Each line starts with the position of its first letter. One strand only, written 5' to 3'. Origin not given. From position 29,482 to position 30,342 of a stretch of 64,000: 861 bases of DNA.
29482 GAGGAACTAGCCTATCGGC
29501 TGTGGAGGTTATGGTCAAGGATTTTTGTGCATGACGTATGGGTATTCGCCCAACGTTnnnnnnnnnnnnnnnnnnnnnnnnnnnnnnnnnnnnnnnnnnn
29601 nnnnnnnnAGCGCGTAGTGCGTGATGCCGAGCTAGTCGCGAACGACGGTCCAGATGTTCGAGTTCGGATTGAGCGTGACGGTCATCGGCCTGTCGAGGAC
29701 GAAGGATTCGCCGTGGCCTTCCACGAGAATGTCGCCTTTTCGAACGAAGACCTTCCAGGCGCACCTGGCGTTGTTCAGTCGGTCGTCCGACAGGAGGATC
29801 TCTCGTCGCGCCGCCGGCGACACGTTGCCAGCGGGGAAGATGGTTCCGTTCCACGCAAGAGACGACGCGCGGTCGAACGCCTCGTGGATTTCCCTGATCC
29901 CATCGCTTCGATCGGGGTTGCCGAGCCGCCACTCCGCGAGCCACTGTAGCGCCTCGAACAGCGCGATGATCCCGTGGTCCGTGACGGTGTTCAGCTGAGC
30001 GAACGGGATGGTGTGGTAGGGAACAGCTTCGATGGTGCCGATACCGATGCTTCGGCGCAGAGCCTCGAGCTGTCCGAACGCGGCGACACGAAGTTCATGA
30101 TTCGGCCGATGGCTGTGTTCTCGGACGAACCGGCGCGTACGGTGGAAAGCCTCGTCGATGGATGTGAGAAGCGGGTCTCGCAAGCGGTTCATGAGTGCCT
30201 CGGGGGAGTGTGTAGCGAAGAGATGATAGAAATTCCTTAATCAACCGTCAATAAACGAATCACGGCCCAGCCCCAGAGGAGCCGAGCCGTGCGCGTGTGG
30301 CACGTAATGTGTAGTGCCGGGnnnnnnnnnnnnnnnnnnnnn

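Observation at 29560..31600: Three tandem divergent paralogs, each with a near-identical 3' terminator module, inserted between nrnA and valS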

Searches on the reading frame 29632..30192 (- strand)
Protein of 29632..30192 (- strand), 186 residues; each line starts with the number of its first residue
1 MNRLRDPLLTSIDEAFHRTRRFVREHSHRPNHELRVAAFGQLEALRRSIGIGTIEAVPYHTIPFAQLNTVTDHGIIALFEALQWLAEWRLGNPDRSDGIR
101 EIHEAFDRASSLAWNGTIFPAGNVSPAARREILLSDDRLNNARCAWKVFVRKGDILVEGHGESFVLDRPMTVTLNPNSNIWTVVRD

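Call 6: search_protein_families(library=pfam, proteins=[window:29632-30192:-], max_evalue=1)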
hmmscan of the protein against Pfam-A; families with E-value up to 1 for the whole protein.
window:29632-30192:- (186 aa): 0 families

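Call 11: search_protein_families(library=ncbifam, proteins=[window:29632-30192:-], max_evalue=1)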
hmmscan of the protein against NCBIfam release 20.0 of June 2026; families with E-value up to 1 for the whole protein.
window:29632-30192:- (186 aa): 0 families

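Call 12: search_protein_families(library=padloc, proteins=[window:29632-30192:-], max_evalue=1)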
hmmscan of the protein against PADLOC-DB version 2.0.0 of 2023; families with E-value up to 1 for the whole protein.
window:29632-30192:- (186 aa): 0 families

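Call 13: find_homologous_proteins(query=A1, max_evalue=0.001)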
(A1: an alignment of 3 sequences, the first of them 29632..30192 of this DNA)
Query A1 (3 sequences) (186 aa, profile of the alignment): 9 proteins with E <= 0.001 among 4110 candidates.
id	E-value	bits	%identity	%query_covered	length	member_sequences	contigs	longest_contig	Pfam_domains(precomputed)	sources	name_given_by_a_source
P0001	1.2e-91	324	31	70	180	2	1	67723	-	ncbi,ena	-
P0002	5.8e-88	312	24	96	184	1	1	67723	-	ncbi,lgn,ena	-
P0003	9.9e-78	278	100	100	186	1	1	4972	-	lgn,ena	-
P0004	3.6e-72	260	25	71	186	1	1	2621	-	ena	-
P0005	5.4e-70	253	30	59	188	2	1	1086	-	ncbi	-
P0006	5.8e-69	250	28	69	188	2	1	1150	-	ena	-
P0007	5.8e-47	178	35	59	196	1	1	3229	-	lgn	-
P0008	1.1e-45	174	32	58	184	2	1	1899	-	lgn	-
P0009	3.1e-26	110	37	41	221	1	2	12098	-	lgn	-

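Call 16: find_encoding_contigs(protein=P0002, flank=10000, max_places=4)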
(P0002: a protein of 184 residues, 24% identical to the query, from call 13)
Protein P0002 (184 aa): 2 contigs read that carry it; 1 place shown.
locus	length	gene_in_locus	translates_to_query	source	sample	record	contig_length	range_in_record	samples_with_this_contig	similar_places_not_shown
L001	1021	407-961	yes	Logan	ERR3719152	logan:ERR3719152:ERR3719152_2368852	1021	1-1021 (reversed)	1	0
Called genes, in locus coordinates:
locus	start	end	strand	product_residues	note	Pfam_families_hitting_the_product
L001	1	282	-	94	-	?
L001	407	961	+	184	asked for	-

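Call 17: find_encoding_contigs(protein=P0009, flank=10000, max_places=4)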
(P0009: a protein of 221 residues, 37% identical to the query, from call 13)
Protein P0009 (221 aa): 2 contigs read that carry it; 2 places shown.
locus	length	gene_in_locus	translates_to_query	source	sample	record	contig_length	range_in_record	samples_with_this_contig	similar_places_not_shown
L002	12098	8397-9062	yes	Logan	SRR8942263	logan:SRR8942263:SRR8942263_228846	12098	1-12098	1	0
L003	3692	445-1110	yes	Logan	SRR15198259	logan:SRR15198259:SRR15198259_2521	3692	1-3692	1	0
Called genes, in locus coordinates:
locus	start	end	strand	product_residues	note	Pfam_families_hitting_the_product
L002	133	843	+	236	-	PF13462:Thioredoxin_4, PF01323:DSBA, PF13743:Thioredoxin_5 (faint)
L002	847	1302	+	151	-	PF07884:VKOR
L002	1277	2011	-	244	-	PF00781:DAGK_cat (weak)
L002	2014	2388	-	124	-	PF04519:Bactofilin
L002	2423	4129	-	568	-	PF03485:Arg_tRNA_synt_N, PF00750:tRNA-synt_1d, PF05746:DALR_1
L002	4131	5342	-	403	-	PF00579:tRNA-synt_1b, PF22421:SYY_C-terminal, PF01479:S4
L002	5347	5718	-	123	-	PF00903:Glyoxalase, PF12681:Glyoxalase_2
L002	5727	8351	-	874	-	PF00133:tRNA-synt_1, PF09334:tRNA-synt_1g, PF00133:tRNA-synt_1, PF08264:Anticodon_1, PF10458:Val_tRNA-synt_C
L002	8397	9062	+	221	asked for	-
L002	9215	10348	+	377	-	-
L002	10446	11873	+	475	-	PF01743:PolyA_pol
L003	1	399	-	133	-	?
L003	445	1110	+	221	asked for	-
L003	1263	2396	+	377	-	-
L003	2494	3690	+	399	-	?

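Call 18: find_encoding_contigs(protein=P0007, flank=10000, max_places=4)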
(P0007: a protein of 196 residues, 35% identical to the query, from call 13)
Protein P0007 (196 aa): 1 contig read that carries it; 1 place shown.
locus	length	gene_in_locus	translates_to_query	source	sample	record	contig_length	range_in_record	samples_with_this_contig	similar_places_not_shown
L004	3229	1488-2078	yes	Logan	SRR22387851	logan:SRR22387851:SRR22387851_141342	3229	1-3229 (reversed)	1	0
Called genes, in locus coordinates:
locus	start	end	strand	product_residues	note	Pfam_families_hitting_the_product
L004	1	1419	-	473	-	?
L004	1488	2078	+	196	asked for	-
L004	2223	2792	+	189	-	-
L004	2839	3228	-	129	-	?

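Call 19: find_encoding_contigs(protein=P0004, flank=10000, max_places=4)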
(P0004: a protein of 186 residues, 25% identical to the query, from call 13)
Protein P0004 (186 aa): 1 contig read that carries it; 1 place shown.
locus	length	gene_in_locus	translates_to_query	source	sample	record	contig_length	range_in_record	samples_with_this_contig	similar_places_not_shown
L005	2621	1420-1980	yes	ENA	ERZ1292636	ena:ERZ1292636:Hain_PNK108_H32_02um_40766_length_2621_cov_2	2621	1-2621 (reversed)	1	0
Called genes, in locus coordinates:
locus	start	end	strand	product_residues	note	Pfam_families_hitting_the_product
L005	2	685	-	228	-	?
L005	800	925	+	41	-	-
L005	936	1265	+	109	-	-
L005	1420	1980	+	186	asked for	-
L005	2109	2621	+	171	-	?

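Call 20: find_encoding_contigs(protein=P0008, flank=10000, max_places=4)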
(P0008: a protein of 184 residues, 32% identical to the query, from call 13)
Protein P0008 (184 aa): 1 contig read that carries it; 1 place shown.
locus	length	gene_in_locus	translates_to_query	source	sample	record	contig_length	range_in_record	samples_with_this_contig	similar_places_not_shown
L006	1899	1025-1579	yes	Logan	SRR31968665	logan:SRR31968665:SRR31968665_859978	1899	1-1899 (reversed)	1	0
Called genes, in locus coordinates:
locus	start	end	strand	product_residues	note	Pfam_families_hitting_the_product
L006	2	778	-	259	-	?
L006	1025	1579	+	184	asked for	-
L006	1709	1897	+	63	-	?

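Call 37: search_protein_families(library=phrogs, proteins=[window:29632-30192:-, P0009], max_evalue=1)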
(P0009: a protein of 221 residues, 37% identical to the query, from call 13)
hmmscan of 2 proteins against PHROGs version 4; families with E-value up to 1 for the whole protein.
window:29632-30192:- (186 aa): 0 families

P0009 (221 aa): 0 families

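Call 77: list_cluster_members(proteins=[P0001, P0002, P0003, P0005, P0022])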
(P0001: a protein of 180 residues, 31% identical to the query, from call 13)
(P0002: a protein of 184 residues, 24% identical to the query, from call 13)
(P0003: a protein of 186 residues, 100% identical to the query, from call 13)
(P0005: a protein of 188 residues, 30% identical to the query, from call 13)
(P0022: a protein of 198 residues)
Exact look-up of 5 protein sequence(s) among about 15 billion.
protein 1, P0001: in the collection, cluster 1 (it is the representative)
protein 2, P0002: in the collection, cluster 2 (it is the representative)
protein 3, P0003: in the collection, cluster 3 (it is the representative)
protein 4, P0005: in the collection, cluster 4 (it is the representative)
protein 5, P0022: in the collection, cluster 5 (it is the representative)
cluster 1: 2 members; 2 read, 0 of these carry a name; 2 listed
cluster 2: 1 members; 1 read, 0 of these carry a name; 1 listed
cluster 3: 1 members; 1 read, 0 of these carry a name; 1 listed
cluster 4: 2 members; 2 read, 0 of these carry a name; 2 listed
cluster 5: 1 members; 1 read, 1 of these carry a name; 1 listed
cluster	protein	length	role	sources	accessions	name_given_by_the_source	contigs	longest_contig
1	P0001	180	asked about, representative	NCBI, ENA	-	-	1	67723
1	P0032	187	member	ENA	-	-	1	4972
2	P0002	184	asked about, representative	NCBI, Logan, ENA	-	-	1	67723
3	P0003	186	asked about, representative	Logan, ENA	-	-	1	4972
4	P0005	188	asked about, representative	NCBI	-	-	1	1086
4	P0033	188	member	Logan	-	-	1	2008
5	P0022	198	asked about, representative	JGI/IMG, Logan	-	hypothetical protein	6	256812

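Call 92: search_protein_families(library=pfam, proteins=[L004:2839-3228:-], max_evalue=0.01)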
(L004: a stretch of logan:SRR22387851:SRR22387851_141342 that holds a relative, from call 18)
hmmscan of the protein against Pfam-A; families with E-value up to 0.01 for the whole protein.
L004:2839-3228:- (129 aa): 0 families
